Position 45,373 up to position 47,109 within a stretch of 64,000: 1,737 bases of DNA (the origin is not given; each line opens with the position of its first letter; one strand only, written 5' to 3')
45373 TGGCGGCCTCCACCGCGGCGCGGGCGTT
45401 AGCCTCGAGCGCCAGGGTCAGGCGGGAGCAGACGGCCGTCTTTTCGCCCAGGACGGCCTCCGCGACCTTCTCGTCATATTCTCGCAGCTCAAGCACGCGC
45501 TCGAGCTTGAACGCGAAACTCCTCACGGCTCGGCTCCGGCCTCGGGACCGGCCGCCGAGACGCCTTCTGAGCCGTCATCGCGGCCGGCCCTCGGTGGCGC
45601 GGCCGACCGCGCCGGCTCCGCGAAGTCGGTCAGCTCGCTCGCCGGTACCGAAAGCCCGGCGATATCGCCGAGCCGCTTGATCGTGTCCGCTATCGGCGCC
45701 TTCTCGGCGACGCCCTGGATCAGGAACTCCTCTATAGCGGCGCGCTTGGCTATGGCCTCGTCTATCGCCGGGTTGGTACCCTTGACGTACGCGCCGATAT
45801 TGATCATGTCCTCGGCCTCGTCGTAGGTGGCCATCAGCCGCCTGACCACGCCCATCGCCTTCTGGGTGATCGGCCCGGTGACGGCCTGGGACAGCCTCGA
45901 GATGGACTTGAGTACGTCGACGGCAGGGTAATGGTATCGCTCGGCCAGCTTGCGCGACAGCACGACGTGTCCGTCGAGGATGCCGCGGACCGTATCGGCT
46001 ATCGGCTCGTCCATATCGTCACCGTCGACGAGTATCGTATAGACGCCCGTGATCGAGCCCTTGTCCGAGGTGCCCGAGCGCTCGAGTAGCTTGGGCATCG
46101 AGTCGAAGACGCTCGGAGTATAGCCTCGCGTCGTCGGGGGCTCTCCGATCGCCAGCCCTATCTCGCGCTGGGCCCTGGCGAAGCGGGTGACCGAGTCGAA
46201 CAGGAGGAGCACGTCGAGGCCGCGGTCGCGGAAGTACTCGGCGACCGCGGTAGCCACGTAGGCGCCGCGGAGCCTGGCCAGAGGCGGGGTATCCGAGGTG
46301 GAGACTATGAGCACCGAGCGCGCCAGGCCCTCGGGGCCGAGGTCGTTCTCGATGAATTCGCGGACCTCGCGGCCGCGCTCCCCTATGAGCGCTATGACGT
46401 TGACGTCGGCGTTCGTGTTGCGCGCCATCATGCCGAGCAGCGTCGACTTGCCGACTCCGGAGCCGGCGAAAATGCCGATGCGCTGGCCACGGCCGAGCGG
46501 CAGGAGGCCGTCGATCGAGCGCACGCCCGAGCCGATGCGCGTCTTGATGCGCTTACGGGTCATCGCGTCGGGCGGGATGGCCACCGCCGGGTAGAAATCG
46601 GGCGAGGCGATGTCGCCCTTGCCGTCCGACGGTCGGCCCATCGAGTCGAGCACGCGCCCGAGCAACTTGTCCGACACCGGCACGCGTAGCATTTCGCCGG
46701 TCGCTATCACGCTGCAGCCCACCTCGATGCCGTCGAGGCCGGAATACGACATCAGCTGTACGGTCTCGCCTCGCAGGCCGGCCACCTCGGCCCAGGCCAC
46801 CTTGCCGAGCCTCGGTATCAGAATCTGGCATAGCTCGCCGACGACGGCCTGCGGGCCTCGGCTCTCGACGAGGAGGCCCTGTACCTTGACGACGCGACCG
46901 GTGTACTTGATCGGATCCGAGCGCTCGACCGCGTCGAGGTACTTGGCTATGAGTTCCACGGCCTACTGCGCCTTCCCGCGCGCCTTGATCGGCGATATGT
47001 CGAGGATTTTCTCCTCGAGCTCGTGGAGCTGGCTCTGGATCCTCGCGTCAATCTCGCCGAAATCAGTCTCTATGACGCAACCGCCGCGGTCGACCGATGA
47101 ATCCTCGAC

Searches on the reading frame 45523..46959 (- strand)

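Call 84: search_protein_families(library=pfam, proteins=[window:45523-46959:-], max_evalue=0.0001)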
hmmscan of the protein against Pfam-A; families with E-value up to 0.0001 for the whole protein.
window:45523-46959:- (478 aa): 3 families
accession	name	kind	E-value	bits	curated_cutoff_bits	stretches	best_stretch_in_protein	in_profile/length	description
PF00006.31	ATP-synt_ab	-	2.8e-89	298.8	29.5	1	145-354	1-213/213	ATP synthase alpha/beta family, nucleotide-binding domain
PF18269.6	T3SS_ATPase_C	-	6.3e-24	84.1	22.7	1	365-430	5-70/72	T3SS EscN ATPase C-terminal domain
PF02874.29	ATP-synt_ab_N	-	2e-10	41.5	20.9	1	23-88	1-69/69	ATP synthase alpha/beta family, beta-barrel domain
